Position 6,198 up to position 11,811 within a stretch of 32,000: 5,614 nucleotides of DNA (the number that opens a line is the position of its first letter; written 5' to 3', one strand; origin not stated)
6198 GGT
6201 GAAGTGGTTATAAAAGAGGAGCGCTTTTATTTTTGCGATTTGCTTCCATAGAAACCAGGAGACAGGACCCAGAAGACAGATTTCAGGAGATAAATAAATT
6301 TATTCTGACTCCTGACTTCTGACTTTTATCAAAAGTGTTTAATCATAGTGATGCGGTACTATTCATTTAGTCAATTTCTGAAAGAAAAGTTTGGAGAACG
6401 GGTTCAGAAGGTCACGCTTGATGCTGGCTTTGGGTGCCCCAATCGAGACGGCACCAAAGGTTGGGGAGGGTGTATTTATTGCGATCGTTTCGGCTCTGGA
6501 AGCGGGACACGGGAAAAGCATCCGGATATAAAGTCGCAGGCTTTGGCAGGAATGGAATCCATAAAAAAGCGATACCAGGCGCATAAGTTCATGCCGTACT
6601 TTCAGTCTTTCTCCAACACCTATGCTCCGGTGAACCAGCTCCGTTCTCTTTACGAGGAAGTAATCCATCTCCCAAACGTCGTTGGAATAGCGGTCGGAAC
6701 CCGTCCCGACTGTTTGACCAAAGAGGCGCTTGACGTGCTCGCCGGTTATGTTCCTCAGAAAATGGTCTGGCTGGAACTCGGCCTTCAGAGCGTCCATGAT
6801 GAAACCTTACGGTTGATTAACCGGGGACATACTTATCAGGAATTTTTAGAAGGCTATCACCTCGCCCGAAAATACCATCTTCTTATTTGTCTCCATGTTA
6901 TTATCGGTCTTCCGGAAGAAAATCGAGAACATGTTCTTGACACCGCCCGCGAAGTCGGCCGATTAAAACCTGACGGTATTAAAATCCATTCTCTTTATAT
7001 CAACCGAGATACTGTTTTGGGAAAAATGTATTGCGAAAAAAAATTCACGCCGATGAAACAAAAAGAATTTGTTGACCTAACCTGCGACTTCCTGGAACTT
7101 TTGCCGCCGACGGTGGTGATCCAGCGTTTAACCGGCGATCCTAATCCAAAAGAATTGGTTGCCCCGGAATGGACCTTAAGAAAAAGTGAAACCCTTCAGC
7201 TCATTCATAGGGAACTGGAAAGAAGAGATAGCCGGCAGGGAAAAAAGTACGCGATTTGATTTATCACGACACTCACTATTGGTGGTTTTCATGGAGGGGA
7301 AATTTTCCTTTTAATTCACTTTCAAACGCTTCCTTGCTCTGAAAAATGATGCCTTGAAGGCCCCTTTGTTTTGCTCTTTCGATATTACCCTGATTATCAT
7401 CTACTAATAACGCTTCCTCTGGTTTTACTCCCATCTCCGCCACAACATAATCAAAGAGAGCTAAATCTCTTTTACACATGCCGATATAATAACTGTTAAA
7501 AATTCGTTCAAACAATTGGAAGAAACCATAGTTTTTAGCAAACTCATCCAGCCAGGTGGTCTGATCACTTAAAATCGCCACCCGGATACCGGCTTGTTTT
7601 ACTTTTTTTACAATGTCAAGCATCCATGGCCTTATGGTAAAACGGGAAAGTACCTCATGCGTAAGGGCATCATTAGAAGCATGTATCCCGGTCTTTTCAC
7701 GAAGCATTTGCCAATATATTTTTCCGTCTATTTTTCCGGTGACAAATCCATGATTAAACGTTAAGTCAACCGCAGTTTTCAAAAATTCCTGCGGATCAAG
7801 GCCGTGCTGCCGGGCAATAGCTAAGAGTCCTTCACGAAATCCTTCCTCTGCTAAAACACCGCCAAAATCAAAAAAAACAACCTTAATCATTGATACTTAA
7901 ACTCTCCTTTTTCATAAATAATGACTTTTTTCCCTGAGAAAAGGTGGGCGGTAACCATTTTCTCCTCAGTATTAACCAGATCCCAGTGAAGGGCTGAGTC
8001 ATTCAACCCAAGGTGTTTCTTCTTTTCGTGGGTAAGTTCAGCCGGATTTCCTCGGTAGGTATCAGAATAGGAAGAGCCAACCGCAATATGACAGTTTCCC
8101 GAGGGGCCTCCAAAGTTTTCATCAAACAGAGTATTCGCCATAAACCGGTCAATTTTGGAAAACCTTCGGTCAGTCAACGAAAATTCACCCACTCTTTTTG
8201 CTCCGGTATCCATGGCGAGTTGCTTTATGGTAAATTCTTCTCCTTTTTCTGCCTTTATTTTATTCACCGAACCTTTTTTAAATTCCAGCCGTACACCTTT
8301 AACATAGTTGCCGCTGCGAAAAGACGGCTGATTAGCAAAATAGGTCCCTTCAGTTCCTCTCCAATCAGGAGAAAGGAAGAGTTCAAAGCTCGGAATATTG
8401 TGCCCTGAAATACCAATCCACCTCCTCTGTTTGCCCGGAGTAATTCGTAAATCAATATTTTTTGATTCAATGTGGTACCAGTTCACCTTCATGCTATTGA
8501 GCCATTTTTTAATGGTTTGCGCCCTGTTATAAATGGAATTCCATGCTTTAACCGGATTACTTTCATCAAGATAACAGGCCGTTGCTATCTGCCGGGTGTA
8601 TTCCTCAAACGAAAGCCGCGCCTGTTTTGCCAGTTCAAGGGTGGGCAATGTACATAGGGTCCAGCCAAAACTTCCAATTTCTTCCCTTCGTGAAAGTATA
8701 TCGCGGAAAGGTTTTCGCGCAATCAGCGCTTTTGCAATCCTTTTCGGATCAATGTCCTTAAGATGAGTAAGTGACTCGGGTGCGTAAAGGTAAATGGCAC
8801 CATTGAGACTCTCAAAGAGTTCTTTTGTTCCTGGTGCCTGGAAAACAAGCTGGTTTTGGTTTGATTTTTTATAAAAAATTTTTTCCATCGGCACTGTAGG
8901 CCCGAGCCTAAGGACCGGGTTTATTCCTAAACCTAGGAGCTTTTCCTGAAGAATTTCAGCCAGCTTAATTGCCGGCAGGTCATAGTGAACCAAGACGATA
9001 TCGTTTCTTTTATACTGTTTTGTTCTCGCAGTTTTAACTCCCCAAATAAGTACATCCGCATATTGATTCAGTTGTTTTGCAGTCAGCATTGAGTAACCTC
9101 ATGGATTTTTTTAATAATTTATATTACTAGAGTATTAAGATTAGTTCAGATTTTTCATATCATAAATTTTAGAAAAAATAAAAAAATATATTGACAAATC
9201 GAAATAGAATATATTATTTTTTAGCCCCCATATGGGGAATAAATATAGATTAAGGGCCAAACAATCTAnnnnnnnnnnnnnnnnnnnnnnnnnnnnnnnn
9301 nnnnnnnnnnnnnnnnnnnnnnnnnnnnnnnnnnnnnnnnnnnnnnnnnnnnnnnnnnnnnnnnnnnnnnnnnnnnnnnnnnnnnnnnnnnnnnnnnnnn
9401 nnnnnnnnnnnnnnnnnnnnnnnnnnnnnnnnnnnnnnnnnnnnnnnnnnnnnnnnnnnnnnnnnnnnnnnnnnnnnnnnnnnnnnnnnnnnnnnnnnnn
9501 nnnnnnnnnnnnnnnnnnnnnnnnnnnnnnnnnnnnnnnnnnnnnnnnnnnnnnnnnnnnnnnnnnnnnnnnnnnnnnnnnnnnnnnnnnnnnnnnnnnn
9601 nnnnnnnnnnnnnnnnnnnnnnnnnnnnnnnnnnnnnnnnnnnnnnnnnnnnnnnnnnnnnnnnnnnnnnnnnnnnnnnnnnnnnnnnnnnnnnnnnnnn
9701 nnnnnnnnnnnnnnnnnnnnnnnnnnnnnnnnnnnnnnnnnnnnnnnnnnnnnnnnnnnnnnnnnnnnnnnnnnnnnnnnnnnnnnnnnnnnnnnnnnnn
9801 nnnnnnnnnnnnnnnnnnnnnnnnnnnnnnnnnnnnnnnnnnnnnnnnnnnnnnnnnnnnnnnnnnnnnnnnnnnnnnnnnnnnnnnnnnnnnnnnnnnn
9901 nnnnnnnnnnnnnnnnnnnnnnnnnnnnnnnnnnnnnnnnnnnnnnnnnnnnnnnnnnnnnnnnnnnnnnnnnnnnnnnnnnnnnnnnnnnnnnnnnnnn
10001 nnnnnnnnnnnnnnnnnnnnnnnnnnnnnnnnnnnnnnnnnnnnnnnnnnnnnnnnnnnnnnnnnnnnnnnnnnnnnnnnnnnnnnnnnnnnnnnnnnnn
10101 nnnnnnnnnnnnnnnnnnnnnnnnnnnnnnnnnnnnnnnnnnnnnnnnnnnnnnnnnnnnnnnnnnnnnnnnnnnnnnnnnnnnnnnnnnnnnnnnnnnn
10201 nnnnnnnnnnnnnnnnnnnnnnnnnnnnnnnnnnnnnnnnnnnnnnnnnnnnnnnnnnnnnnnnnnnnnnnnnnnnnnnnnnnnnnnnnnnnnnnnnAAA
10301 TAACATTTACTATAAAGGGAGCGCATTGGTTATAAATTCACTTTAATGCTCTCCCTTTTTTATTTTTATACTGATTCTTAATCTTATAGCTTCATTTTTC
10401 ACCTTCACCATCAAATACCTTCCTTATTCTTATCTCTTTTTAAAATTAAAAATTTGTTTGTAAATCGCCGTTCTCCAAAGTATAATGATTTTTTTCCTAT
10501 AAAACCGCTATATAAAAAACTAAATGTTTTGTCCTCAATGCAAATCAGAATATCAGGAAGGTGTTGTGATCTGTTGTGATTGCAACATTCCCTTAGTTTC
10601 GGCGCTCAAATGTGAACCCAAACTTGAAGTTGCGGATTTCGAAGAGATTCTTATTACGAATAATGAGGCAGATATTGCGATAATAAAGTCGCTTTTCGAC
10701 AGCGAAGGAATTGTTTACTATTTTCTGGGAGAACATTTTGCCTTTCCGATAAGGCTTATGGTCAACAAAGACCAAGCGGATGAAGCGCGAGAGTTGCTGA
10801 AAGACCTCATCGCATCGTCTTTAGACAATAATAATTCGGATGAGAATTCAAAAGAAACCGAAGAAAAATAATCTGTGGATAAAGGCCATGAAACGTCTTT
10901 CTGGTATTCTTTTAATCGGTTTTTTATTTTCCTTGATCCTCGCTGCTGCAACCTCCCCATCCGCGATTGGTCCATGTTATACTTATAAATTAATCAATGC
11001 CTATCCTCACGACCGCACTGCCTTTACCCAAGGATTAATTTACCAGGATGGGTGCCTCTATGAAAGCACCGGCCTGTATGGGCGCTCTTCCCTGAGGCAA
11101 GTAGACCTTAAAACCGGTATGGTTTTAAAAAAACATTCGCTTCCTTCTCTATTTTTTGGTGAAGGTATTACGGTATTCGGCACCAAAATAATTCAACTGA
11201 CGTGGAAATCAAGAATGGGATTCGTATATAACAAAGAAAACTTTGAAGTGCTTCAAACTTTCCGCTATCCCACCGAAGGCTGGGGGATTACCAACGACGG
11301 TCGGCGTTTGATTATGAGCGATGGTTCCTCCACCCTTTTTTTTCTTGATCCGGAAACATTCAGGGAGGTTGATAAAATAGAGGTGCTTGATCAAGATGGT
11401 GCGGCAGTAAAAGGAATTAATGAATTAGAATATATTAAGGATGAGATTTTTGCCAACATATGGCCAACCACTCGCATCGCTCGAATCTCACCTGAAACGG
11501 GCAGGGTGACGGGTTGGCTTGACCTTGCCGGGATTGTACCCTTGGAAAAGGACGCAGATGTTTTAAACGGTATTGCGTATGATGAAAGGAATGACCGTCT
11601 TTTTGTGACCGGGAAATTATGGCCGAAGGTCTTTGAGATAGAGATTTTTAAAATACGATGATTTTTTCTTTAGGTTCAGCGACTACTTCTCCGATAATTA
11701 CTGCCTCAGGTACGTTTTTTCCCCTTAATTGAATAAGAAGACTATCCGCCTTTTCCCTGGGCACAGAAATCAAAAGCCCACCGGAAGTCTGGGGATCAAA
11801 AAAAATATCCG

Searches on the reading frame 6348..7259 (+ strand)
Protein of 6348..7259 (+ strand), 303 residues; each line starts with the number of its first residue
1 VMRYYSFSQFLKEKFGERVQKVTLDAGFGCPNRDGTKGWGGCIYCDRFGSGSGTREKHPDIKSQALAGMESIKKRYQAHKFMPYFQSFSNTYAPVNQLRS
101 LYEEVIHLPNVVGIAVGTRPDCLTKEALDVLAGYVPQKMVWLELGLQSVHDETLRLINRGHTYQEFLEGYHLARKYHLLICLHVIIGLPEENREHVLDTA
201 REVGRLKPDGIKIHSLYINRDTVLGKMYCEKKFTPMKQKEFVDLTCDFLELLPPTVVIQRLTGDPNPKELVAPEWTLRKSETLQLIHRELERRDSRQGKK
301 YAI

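Call 23: search_protein_families(library=pfam, proteins=[window:6348-7259:+], max_evalue=0.001)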
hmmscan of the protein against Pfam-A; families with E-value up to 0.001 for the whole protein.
window:6348-7259:+ (303 aa): 2 families
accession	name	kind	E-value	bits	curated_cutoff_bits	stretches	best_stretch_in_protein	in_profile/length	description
PF16199.10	Radical_SAM_C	-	7.1e-28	97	31.9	1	208-292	1-85/85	Radical_SAM C-terminal domain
PF04055.27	Radical_SAM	-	2e-17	64.3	29.5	1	40-202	9-165/166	Radical SAM superfamily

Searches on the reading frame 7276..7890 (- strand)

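Call 24: search_protein_families(library=pfam, proteins=[window:7276-7890:-], max_evalue=0.001)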
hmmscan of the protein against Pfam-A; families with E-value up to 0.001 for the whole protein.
window:7276-7890:- (204 aa): 3 families
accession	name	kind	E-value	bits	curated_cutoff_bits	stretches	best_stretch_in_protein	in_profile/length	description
PF00702.32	Hydrolase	-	9.2e-13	49.5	26.4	1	2-174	1-188/191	haloacid dehalogenase-like hydrolase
PF13419.12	HAD_2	-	1.5e-07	32.1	23.8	1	74-180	67-175/178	Haloacid dehalogenase-like hydrolase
PF12710.13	HAD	-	0.00012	23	27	1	5-141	1-145/189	haloacid dehalogenase-like hydrolase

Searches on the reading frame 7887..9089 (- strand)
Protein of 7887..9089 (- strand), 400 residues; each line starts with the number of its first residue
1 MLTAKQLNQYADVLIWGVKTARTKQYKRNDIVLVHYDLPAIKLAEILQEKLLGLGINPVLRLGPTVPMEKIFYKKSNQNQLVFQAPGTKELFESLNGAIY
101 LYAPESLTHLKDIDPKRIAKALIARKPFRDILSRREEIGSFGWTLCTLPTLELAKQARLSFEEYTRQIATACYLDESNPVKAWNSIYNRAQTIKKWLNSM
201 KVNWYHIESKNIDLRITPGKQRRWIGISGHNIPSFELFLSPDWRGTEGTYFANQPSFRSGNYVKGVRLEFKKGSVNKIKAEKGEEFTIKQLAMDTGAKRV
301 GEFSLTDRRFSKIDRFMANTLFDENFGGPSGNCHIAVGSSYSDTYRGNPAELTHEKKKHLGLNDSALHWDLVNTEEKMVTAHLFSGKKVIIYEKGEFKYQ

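Call 23: search_protein_families(library=pfam, proteins=[window:7887-9089:-], max_evalue=0.001)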
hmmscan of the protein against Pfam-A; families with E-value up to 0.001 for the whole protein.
window:7887-9089:- (400 aa): 1 family
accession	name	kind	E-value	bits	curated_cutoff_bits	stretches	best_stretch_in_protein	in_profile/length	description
PF02073.20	Peptidase_M29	-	1e-106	357.7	27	1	5-397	3-406/406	Thermophilic metalloprotease (M29)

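Call 41: find_encoding_contigs(protein=window:7887-9089:-, flank=1000, max_places=3)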
Protein window:7887-9089:- (400 aa): 7 contigs read that carry it; 3 places shown.
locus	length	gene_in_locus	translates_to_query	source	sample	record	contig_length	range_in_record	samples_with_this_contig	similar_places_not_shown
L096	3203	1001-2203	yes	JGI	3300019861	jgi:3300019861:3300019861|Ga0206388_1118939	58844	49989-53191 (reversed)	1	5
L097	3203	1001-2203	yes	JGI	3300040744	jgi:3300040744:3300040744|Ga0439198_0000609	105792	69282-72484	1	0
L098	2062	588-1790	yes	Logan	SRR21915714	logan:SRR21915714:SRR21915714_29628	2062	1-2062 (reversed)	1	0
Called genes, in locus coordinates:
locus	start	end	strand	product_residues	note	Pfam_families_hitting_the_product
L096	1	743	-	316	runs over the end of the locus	-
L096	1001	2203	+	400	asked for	PF02073:Peptidase_M29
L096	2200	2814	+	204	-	PF00702:Hydrolase, PF13419:HAD_2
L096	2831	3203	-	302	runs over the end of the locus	PF04055:Radical_SAM, PF16199:Radical_SAM_C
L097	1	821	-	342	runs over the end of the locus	-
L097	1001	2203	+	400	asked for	PF02073:Peptidase_M29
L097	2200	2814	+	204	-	PF00702:Hydrolase, PF13419:HAD_2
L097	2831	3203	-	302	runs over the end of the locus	PF04055:Radical_SAM, PF16199:Radical_SAM_C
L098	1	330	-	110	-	?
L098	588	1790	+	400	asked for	PF02073:Peptidase_M29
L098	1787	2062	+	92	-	?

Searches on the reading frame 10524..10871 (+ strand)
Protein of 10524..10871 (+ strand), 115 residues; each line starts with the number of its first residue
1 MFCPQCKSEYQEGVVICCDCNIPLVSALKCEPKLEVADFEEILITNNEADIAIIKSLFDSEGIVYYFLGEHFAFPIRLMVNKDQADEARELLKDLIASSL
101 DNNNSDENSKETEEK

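Call 24: search_protein_families(library=pfam, proteins=[window:10524-10871:+], max_evalue=0.001)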
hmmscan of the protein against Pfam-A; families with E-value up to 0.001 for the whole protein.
window:10524-10871:+ (115 aa): 1 family
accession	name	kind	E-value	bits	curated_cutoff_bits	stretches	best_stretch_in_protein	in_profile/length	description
PF09413.15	DUF2007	-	6.6e-09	36.2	25.7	1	41-95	3-65/66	Putative prokaryotic signal transducing protein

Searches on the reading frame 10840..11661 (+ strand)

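Call 23: search_protein_families(library=pfam, proteins=[window:10840-11661:+], max_evalue=0.001)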
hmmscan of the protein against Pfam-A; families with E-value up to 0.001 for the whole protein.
window:10840-11661:+ (273 aa): 1 family
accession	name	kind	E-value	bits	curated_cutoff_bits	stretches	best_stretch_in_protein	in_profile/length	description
PF05096.18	Glu_cyclase_2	-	5.8e-97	324.4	22.3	1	39-269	16-249/249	Glutamine cyclotransferase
